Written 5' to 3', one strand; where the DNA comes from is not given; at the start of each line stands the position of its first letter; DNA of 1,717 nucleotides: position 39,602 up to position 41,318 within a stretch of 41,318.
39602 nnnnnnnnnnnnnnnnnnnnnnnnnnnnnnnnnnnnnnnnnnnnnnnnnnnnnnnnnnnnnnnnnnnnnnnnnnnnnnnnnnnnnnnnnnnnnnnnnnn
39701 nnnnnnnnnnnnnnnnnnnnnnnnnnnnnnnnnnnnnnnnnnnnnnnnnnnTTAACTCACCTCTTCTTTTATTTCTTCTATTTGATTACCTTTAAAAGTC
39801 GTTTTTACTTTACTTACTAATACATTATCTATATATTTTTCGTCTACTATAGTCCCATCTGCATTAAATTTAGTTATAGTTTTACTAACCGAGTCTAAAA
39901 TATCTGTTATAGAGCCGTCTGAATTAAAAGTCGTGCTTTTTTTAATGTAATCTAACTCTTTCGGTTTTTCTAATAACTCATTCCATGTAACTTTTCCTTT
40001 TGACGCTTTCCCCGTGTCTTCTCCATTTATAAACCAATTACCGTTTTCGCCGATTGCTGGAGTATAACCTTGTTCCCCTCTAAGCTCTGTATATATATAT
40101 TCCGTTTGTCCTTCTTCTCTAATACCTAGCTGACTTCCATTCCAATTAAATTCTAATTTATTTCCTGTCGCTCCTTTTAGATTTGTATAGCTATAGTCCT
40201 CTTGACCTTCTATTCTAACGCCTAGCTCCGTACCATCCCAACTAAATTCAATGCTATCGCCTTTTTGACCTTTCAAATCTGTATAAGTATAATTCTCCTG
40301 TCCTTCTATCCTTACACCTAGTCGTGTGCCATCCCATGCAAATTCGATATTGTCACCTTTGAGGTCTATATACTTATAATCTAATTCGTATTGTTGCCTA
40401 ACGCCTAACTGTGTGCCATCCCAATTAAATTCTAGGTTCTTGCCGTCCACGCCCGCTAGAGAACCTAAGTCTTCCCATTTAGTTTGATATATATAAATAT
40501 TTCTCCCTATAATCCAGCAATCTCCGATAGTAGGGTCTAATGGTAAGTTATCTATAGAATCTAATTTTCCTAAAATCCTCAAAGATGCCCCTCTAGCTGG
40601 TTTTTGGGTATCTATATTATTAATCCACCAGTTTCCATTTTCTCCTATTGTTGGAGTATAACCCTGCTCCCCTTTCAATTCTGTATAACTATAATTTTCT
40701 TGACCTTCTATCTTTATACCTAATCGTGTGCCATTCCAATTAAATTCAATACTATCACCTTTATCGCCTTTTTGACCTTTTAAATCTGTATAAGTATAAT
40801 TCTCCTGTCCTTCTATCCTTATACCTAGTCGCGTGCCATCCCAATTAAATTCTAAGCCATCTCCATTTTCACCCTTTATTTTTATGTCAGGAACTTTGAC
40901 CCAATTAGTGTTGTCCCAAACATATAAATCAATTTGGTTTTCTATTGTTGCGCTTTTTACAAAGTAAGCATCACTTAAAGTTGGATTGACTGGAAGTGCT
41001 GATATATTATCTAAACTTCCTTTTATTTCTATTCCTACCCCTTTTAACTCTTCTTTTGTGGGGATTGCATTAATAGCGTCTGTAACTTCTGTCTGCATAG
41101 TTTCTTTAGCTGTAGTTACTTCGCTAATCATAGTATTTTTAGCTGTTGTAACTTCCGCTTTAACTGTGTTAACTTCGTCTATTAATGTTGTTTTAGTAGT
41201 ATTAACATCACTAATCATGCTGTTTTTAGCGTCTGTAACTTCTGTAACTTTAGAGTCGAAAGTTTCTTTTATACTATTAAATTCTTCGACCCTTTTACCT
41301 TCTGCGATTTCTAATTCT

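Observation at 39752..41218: Fibre protein built from six ~30-aa repeats with a higher-order duplication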

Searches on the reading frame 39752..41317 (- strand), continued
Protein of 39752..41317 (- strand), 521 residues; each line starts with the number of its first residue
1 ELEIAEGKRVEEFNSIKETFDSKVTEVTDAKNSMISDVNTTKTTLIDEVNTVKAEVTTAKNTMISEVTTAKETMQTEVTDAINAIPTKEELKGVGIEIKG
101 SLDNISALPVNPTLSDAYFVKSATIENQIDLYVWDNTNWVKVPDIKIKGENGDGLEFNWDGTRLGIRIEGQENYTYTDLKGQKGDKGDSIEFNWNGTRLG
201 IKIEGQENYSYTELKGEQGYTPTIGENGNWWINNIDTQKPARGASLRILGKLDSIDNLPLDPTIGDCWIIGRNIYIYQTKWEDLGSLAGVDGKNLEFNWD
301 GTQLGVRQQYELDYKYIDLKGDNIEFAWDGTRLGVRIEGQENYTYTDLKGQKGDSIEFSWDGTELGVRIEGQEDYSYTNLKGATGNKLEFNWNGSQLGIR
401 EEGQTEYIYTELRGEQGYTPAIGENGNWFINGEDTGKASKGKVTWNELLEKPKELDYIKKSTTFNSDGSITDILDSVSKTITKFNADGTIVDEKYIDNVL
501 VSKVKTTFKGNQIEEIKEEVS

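Call 75: find_encoding_contigs(protein=P0021, flank=5000, max_places=2)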
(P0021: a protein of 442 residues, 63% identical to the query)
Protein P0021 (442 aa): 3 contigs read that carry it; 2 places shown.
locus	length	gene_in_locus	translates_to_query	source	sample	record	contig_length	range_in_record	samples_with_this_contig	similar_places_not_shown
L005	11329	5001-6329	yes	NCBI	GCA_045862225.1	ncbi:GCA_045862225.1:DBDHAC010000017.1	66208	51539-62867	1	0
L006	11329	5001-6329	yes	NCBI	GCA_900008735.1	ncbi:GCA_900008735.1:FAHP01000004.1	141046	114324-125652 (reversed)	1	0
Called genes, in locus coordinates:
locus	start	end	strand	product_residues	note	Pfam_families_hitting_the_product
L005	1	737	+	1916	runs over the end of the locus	-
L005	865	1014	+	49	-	-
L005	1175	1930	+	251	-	PF05709:Sipho_tail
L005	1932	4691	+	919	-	PF06605:Prophage_tail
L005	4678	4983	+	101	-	-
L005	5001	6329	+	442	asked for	PF10651:BppU_N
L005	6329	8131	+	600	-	-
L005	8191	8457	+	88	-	-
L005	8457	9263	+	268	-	PF01520:Amidase_3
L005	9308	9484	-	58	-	-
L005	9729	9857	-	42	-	-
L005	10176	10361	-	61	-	-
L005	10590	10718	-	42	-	-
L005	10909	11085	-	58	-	-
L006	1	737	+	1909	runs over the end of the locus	-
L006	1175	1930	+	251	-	PF05709:Sipho_tail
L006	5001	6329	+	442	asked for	PF10651:BppU_N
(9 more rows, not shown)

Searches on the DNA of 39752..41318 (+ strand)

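Call 10: search_dna_similar(query=window:39752-41318:+, collection=phages, mode=distant)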
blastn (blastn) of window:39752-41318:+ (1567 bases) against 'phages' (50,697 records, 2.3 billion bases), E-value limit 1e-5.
Records with a match: 9; places in all: 60; records where one place covers at least 80% of the query: 7.
Best place of each record, by identity: >=99% 3; 95-99% 5; 60-80% 1.
By first word of the organism name: Clostridium 8; Clostridioides 1.
By host as written in the record: Clostridium difficile 7; Clostridium difficile AIU 1; Clostridioides difficile 1.
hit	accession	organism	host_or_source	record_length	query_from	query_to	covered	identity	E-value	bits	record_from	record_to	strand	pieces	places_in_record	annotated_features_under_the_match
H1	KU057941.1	Clostridium phage CDSH1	Clostridium difficile AIU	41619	1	1567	100%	98.7%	0e+0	2888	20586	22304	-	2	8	tail fiber protein | tail protein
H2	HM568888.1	Clostridium phage phiCD38-2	Clostridium difficile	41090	1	1567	100%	98.5%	0e+0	2879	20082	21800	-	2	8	tail fiber protein (x2)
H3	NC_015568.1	Clostridium phage phiCD38-2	Clostridium difficile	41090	1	1567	100%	98.5%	0e+0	2879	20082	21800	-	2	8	tail fiber protein (x2)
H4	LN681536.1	Clostridium phage phiCD146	Clostridium difficile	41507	1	1554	99%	99.2%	0e+0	2769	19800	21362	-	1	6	Tail fiber protein (x2)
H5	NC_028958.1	Clostridium phage phiCD146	Clostridium difficile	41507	1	1554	99%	99.2%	0e+0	2769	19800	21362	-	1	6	tail fiber protein (x2)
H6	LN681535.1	Clostridium phage phiCD111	Clostridium difficile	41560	1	1567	100%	97.0%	0e+0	2747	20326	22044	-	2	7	Tail fiber protein (x2)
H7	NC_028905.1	Clostridium phage phiCD111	Clostridium difficile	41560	1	1567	100%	97.0%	0e+0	2747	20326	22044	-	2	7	tail fiber protein (x2)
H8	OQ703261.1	Clostridioides phage AR1075-1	Clostridioides difficile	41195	1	1126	72%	99.2%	0e+0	1991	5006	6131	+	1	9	hypothetical protein (x2)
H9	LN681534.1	Clostridium phage phiCD24-1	Clostridium difficile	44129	2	177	11%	69.5%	1e-7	64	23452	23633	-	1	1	protein of unknown function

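Call 11: get_annotated_region(hit=H2, flank=6000)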
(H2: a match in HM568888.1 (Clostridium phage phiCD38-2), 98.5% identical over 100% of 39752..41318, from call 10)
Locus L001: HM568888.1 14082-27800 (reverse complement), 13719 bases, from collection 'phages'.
description: Clostridium phage phiCD38-2, complete genome.
organism: Clostridium phage phiCD38-2 (NCBI taxid 1032362)
taxonomy: Viruses; Duplodnaviria; Heunggongvirae; Uroviricota; Caudoviricetes; Leicestervirus; Leicestervirus CD382
host: Clostridium difficile; source: -; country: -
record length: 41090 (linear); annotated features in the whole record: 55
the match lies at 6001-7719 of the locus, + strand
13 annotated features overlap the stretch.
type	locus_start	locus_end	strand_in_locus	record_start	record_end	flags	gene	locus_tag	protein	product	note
CDS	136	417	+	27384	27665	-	-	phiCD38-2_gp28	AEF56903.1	hypothetical protein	-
CDS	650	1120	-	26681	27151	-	-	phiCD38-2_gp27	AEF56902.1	hypothetical protein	-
CDS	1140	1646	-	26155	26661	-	-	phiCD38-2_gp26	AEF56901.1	hypothetical protein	-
CDS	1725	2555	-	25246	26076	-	-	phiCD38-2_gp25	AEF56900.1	hypothetical protein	-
CDS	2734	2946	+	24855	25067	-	-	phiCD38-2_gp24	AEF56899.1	hypothetical protein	-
CDS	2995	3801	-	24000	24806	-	-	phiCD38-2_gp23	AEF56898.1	endolysine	-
CDS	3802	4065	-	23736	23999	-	-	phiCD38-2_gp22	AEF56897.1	putative holin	-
CDS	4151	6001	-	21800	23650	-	-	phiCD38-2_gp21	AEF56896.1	tail fiber protein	-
CDS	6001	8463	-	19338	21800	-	-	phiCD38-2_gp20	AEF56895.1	tail fiber protein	-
CDS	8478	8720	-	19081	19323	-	-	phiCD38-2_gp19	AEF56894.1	hypothetical protein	-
CDS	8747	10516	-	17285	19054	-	-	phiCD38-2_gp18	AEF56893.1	tail protein/endopeptidase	-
CDS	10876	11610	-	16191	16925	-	-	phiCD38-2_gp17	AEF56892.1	tail component protein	-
CDS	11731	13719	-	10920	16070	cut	-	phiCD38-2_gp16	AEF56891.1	tail tape measure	-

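Call 12: get_annotated_region(hit=H4, flank=3000)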
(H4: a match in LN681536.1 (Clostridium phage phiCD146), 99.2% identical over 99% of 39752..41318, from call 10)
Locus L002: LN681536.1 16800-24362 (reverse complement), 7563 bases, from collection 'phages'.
description: Clostridium phage phiCD146, complete genome.
organism: Clostridium phage phiCD146 (NCBI taxid 1582151)
taxonomy: Viruses; Duplodnaviria; Heunggongvirae; Uroviricota; Caudoviricetes; Leicestervirus; Leicestervirus CD146
host: Clostridium difficile; source: -; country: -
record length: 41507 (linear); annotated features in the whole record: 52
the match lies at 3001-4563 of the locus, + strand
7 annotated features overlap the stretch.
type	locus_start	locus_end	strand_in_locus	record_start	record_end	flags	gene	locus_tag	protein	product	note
CDS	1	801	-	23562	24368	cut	-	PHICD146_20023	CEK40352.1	Endolysine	-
CDS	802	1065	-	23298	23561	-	-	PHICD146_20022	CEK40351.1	putative holin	Evidence 3 : Function proposed based on presence of conserved amino acid motif, structural feature or limited homology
CDS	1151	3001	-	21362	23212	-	-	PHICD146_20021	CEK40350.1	Tail fiber protein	-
CDS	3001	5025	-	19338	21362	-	-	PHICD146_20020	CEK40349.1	Tail fiber protein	-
CDS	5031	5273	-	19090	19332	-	-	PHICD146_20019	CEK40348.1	conserved protein of unknown function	Evidence 4 : Homologs of previously reported genes of unknown function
CDS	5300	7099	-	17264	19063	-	-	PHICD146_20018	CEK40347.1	Tail protein/endopeptidase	-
CDS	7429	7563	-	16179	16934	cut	-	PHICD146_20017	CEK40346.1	Tail component protein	-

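Call 13: get_annotated_region(hit=H8, flank=4000)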
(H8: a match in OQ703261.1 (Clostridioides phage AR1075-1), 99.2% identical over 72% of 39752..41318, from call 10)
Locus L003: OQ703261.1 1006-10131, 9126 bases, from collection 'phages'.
description: Clostridioides phage AR1075-1, complete genome.
organism: Clostridioides phage AR1075-1 (NCBI taxid 3038264)
taxonomy: Viruses; Duplodnaviria; Heunggongvirae; Uroviricota; Caudoviricetes; Leicestervirus
host: Clostridioides difficile; source: -; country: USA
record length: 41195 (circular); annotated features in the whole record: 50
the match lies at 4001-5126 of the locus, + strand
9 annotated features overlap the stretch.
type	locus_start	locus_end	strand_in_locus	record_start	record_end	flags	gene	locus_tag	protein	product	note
CDS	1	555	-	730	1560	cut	-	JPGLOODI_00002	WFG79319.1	hypothetical protein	-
CDS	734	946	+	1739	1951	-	-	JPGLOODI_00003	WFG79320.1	hypothetical protein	-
CDS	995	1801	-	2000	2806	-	-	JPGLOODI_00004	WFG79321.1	hypothetical protein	-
CDS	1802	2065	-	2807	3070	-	-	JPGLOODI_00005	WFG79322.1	hypothetical protein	-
CDS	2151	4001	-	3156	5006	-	-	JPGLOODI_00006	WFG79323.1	hypothetical protein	-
CDS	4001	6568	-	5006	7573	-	-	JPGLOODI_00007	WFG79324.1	hypothetical protein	-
CDS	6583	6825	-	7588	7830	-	-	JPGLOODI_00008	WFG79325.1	hypothetical protein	-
CDS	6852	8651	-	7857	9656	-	-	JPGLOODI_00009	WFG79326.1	hypothetical protein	-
CDS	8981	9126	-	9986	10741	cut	-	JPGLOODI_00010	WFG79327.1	hypothetical protein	-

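Call 58: get_annotated_region(hit=H6, flank=1500)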
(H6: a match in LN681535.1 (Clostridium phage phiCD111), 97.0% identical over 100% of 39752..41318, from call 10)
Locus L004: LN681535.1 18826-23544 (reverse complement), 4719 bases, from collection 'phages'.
description: Clostridium phage phiCD111, complete genome.
organism: Clostridium phage phiCD111 (NCBI taxid 1582150)
taxonomy: Viruses; Duplodnaviria; Heunggongvirae; Uroviricota; Caudoviricetes; Leicestervirus; Leicestervirus CD111
host: Clostridium difficile; source: -; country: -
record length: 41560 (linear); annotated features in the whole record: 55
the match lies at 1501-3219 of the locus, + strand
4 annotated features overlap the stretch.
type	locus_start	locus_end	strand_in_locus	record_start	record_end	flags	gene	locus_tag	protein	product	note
CDS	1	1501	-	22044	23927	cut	-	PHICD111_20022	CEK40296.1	Tail fiber protein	-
CDS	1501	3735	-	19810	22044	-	-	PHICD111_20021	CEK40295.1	Tail fiber protein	-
CDS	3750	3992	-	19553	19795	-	-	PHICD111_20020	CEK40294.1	conserved protein of unknown function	Evidence 4 : Homologs of previously reported genes of unknown function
CDS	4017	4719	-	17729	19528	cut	-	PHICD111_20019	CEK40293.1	Tail protein/endopeptidase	-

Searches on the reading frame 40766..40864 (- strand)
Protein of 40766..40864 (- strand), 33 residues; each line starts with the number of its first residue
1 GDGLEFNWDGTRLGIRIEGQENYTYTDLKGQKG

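Call 47: search_solved_structures(query=A2, max_evalue=10, show_alignments=3)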
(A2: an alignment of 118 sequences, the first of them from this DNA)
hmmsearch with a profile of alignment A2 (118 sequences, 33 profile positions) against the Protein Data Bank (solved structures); distinct sequences matched with E-value up to 10: 0.

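Call 53: search_protein_representatives(alignment_id=A2)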
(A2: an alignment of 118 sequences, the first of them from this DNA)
Query: 118 sequences, 33 profile positions. Proteins with E-value up to 0.001 (for the whole library): 1100; up to 1e-10: 543; up to 1e-30: 86. The best 150 are listed.
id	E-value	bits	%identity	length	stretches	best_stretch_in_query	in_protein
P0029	8.9e-109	371.2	-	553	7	1-33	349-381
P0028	9.0e-100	342.4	-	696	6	1-33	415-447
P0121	4.7e-99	340.1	-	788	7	1-33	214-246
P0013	7.5e-92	317.0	-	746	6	1-33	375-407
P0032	1.4e-89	309.8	-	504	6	1-33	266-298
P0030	2.6e-81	283.3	-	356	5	1-33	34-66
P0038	3.9e-78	273.1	-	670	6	1-33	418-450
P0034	1.2e-69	246.0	-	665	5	1-33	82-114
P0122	4.1e-66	234.7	-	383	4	1-33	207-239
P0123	3.4e-64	228.6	-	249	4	1-33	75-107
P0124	8.0e-64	227.3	-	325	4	1-33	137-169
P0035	1.1e-62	223.7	-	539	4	1-33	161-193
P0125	1.6e-62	223.2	-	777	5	1-33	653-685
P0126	5.4e-62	221.5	-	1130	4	1-33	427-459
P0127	7.7e-62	221.0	-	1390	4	1-33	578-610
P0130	1.7e-56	203.9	-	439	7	3-33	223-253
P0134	4.4e-51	186.6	-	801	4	1-33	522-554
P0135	4.8e-51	186.5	-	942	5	1-33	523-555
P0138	6.2e-49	179.7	-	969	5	1-33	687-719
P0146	4.9e-46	170.4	-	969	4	1-33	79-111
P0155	1.5e-41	156.1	-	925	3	1-33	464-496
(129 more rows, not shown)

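Call 54: search_protein_families(library=pfam, proteins=[P0121, P0125, P0126, P0127, P0134, P0135, P0138, P0146, P0155, P0130], max_evalue=0.001)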
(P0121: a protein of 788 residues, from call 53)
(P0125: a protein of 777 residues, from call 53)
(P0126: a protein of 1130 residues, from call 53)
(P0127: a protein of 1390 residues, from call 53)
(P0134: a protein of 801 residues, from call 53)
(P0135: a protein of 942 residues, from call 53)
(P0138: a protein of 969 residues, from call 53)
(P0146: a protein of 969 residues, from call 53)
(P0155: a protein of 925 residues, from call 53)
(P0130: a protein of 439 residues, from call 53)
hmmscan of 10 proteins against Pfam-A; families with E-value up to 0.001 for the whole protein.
P0121 (788 aa): 1 family
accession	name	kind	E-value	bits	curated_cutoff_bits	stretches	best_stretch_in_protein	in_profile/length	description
PF01391.23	Collagen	-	0.00024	21.3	27.2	1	278-315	13-50/60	Collagen triple helix repeat (20 copies)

P0125 (777 aa): 2 families
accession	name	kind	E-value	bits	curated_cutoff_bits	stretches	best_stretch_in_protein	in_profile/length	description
PF14594.13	Sipho_Gp37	-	2.5e-81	274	26.2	1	5-340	1-370/370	Siphovirus ReqiPepy6 Gp37-like protein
PF01391.23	Collagen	-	3.8e-20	71.8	27.2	2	451-511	1-58/60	Collagen triple helix repeat (20 copies)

P0126 (1130 aa): 3 families
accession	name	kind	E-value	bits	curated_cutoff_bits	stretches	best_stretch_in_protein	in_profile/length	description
PF14594.13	Sipho_Gp37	-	2.4e-95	320.1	26.2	1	5-347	1-370/370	Siphovirus ReqiPepy6 Gp37-like protein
PF01391.23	Collagen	-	2.4e-31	107.7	27.2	4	836-894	1-59/60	Collagen triple helix repeat (20 copies)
PF06605.17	Prophage_tail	-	3.2e-05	24.2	31.3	1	254-349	145-240/250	Prophage endopeptidase tail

P0127 (1390 aa): 2 families
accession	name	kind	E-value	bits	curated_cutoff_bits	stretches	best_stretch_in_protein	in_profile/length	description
PF13306.12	LRR_5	-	1.5e-11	44.7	27.7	0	1275-1315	39-78/127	BspA type Leucine rich repeat region (6 copies)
PF01391.23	Collagen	-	3.6e-05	23.9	27.2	1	545-578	10-43/60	Collagen triple helix repeat (20 copies)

P0134 (801 aa): 1 family
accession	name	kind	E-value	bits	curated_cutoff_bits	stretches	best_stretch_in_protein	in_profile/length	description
PF01391.23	Collagen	-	6e-06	26.4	27.2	1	551-581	13-43/60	Collagen triple helix repeat (20 copies)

P0135 (942 aa): 2 families
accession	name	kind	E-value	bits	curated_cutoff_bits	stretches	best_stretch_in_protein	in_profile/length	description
PF14594.13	Sipho_Gp37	-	2.1e-89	300.5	26.2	1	2-338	2-369/370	Siphovirus ReqiPepy6 Gp37-like protein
PF01391.23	Collagen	-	4.3e-19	68.5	27.2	2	552-592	4-44/60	Collagen triple helix repeat (20 copies)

P0138 (969 aa): 2 families
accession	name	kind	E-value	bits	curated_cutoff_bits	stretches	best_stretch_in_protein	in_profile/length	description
PF12708.12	Pect-lyase_RHGA_epim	-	8.9e-12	45.7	27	1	18-235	2-207/213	Rhamnogalacturonase A/epimerase, pectate lyase-like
PF01391.23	Collagen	-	0.00013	22.1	27.2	0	669-687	34-52/60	Collagen triple helix repeat (20 copies)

P0146 (969 aa): 1 family
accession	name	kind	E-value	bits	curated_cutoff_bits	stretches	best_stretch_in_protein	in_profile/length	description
PF00657.28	Lipase_GDSL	-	9.6e-06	26.3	23.6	1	694-958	5-206/208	GDSL-like Lipase/Acylhydrolase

P0155 (925 aa): 1 family
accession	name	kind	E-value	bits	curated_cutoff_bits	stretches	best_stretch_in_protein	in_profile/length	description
PF01391.23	Collagen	-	2.8e-55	184.4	27.2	6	342-400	1-59/60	Collagen triple helix repeat (20 copies)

P0130 (439 aa): 0 families
